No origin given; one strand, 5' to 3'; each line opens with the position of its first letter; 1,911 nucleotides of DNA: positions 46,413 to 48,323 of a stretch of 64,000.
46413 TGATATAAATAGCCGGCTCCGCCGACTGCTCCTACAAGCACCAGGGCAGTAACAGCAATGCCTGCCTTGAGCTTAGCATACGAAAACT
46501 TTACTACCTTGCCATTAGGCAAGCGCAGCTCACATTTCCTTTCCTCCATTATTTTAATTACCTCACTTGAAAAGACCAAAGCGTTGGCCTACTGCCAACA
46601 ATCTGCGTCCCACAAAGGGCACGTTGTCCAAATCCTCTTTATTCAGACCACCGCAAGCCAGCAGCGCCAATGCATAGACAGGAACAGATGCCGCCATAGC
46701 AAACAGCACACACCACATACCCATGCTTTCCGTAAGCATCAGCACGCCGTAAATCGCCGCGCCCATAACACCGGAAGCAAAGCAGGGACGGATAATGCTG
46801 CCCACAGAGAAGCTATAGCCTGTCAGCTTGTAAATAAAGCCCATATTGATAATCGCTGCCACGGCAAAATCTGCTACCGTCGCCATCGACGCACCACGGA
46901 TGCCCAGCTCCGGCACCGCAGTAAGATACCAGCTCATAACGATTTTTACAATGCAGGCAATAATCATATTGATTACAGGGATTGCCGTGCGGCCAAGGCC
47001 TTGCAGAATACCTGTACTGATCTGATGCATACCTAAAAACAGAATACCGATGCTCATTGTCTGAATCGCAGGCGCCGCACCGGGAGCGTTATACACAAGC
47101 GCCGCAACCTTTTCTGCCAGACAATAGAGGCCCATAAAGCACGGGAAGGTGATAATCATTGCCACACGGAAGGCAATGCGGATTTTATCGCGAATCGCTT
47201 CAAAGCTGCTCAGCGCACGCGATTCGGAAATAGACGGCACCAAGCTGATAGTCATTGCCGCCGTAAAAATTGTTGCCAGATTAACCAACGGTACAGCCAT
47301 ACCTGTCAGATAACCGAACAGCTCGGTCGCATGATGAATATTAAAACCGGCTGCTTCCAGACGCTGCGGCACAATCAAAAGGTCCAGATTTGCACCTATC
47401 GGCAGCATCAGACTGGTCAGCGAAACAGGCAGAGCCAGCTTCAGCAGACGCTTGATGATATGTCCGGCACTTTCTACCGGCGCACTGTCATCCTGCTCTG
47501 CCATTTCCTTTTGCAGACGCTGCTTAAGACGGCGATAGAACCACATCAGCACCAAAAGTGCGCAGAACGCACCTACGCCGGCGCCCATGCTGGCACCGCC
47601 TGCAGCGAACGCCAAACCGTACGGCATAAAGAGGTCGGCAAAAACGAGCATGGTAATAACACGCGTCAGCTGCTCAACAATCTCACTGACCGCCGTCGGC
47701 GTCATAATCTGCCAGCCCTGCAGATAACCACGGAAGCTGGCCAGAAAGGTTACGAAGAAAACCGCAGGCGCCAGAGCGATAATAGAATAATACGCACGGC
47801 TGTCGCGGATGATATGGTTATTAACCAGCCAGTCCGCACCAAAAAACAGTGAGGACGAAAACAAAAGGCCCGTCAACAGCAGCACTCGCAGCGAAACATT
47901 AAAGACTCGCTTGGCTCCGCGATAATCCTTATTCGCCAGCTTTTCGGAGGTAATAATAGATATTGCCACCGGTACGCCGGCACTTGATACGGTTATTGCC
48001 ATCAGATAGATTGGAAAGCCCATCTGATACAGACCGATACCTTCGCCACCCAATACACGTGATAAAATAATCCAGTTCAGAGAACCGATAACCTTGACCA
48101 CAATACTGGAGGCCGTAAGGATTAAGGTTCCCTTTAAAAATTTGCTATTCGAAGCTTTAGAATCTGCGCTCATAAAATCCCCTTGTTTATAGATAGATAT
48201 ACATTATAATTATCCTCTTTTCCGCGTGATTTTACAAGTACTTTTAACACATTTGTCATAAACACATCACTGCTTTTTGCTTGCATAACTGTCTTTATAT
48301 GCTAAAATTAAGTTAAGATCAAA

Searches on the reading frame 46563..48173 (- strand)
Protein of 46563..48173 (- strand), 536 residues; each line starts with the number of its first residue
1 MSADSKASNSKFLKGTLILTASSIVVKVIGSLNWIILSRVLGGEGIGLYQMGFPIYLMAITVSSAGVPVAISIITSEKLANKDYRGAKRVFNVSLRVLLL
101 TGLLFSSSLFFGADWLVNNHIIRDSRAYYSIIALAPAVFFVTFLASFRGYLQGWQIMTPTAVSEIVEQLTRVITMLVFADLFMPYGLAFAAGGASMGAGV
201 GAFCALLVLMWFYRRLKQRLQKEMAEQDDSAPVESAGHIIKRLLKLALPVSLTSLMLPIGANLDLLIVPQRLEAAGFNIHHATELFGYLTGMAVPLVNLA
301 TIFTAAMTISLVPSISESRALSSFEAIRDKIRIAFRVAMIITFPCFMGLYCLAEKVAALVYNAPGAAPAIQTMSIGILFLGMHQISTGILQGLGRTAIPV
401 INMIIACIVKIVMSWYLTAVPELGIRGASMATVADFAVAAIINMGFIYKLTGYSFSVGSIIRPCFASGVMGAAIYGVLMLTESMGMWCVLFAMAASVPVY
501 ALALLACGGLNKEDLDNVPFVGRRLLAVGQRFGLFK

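Call 10: find_encoding_contigs(protein=window:46563-48173:-, flank=10000, max_places=1)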
Protein window:46563-48173:- (536 aa): 7 contigs read that carry it; 1 place shown.
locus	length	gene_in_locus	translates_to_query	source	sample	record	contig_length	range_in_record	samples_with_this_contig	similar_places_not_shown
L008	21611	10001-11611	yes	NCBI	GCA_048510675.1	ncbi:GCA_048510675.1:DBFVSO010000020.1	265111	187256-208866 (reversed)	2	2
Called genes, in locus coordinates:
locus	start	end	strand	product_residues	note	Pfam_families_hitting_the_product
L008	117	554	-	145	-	PF02082:Rrf2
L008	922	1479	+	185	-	-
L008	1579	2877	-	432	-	PF00202:Aminotran_3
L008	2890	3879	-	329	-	PF00490:ALAD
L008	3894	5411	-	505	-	PF00590:TP_methylase, PF02602:HEM4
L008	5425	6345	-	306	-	PF01379:Porphobil_deam, PF03900:Porphobil_deamC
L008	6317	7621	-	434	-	PF05201:GlutR_N, PF01488:Shikimate_DH, PF13241:NAD_binding_7 (faint), PF03807:F420_oxidored (weak), PF00745:GlutR_dimer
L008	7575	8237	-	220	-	PF13241:NAD_binding_7, PF10414:CysG_dimeriser (faint)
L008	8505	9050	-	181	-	PF21349:RUBY_RBDX, PF02915:Rubrerythrin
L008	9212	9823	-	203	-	-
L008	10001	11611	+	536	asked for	PF01943:Polysacc_synt, PF01554:MatE (weak), PF03023:MurJ, PF01554:MatE (weak)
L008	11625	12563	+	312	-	PF01551:Peptidase_M23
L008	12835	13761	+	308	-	PF12146:Hydrolase_4, PF00561:Abhydrolase_1, PF12697:Abhydrolase_6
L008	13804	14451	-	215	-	PF00702:Hydrolase, PF12710:HAD, PF13344:Hydrolase_6 (faint), PF13419:HAD_2, PF13242:Hydrolase_like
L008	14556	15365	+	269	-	PF00702:Hydrolase, PF13344:Hydrolase_6, PF13419:HAD_2 (faint), PF13242:Hydrolase_like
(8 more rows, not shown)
